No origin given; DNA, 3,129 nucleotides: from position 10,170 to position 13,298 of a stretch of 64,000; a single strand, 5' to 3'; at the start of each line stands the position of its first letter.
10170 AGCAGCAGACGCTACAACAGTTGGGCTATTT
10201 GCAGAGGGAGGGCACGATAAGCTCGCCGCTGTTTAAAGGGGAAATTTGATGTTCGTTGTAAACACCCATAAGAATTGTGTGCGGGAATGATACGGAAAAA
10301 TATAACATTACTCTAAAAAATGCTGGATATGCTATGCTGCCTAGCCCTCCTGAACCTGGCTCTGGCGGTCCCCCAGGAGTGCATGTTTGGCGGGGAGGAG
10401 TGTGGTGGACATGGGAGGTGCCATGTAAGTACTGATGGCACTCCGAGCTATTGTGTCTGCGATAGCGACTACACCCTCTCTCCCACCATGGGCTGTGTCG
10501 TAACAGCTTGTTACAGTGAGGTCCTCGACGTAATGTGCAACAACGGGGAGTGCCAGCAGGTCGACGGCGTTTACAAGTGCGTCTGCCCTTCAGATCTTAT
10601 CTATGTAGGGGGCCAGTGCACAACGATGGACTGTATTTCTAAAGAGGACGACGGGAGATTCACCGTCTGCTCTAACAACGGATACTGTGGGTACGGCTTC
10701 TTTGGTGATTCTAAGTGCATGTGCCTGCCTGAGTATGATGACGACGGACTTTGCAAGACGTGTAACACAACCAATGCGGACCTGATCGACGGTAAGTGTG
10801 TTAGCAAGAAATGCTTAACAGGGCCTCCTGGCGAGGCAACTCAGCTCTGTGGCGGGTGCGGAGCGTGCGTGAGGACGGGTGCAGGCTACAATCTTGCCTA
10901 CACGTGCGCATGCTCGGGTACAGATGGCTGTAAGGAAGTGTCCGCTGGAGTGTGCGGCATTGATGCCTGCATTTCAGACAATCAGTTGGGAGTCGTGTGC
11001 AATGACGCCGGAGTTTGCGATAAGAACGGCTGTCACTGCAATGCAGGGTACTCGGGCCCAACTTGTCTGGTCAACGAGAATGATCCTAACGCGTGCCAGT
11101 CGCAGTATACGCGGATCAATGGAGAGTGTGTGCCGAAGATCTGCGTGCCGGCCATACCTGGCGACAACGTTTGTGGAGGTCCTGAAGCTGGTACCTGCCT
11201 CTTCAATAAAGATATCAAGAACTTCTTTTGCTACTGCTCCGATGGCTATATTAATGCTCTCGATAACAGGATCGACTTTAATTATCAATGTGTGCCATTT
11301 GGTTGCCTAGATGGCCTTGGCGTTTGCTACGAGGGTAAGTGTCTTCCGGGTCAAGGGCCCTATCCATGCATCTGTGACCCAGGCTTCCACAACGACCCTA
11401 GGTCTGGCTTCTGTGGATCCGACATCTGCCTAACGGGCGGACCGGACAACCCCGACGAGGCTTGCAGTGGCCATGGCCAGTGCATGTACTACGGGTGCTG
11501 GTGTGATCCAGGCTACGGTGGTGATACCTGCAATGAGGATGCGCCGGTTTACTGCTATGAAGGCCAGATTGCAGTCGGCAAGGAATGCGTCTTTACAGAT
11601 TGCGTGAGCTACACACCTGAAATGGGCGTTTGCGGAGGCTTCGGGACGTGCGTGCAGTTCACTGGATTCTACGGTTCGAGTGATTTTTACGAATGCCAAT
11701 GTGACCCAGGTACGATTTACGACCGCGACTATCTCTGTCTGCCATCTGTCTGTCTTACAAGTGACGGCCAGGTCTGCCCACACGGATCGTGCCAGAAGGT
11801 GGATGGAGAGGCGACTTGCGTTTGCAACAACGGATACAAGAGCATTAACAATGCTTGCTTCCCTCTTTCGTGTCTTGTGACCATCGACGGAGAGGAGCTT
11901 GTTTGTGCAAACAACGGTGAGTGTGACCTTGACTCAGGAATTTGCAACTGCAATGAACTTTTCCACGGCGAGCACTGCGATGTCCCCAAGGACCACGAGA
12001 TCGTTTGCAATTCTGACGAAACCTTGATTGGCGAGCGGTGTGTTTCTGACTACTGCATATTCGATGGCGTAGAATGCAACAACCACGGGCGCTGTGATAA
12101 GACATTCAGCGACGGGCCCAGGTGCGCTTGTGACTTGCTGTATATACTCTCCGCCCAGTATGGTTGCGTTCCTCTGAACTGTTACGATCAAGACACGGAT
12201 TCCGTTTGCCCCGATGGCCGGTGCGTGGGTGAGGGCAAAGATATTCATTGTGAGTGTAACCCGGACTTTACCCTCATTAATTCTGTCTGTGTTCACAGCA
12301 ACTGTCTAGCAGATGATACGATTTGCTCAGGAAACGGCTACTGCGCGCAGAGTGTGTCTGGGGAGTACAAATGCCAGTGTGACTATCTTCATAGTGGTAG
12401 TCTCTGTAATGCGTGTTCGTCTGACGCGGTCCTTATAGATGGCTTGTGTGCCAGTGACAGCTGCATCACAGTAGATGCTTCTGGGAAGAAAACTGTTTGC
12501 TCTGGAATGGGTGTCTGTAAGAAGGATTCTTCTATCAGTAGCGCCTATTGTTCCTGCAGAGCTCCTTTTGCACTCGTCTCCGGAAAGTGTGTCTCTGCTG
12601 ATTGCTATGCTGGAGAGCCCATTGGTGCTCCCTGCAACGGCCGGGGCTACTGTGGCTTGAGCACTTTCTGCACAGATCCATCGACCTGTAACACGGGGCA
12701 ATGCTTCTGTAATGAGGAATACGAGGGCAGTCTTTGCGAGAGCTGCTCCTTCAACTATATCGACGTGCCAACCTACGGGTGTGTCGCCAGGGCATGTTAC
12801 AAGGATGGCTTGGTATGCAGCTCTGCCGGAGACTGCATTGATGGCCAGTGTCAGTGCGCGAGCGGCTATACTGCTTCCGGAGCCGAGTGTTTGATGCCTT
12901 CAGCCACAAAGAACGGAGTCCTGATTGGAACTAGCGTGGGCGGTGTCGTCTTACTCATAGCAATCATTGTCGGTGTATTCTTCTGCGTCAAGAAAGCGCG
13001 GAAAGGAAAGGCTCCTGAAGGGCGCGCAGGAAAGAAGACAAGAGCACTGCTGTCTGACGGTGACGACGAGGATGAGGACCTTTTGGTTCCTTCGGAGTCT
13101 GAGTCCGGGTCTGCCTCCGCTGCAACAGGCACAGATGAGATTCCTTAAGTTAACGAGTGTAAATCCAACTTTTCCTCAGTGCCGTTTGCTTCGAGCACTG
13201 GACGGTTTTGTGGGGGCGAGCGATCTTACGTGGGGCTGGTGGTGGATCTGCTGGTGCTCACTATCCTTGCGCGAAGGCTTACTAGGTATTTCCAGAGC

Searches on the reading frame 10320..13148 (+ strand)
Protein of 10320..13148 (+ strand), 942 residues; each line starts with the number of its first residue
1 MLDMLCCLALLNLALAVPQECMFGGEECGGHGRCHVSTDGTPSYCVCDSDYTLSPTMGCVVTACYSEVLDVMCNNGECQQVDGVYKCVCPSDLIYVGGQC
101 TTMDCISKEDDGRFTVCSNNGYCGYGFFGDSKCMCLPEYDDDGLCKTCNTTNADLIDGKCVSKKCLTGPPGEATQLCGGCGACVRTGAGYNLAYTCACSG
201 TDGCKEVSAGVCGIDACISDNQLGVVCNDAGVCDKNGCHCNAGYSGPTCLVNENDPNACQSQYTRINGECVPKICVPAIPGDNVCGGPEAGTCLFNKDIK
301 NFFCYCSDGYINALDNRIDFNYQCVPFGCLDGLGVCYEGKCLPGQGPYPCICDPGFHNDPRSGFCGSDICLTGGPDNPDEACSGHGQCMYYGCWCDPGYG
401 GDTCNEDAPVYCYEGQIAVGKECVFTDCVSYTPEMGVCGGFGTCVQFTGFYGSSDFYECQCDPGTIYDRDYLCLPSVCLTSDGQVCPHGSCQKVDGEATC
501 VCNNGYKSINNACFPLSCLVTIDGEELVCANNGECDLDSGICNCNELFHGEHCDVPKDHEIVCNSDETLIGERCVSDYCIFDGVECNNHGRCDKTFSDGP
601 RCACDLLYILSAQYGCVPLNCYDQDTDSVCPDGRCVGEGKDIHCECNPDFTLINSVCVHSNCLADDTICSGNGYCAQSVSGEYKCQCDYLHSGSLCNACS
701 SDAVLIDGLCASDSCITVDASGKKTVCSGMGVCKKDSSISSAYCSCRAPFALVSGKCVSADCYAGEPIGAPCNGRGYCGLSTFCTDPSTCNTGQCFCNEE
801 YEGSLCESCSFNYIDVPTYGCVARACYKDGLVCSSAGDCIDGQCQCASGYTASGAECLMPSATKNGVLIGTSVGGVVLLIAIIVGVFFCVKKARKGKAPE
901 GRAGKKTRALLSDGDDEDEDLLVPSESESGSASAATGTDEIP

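Call 8: search_protein_families(library=pfam, proteins=[window:10320-13148:+], max_evalue=0.001)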
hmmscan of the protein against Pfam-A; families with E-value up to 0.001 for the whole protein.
window:10320-13148:+ (942 aa): 2 families
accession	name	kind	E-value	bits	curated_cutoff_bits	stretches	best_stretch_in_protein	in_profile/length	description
PF07974.19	EGF_2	-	2.5e-08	34.6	22.1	0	221-249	4-32/32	EGF-like domain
PF23106.1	EGF_Teneurin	-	6.2e-08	33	24.3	2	833-857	5-27/30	Teneurin-like EGF domain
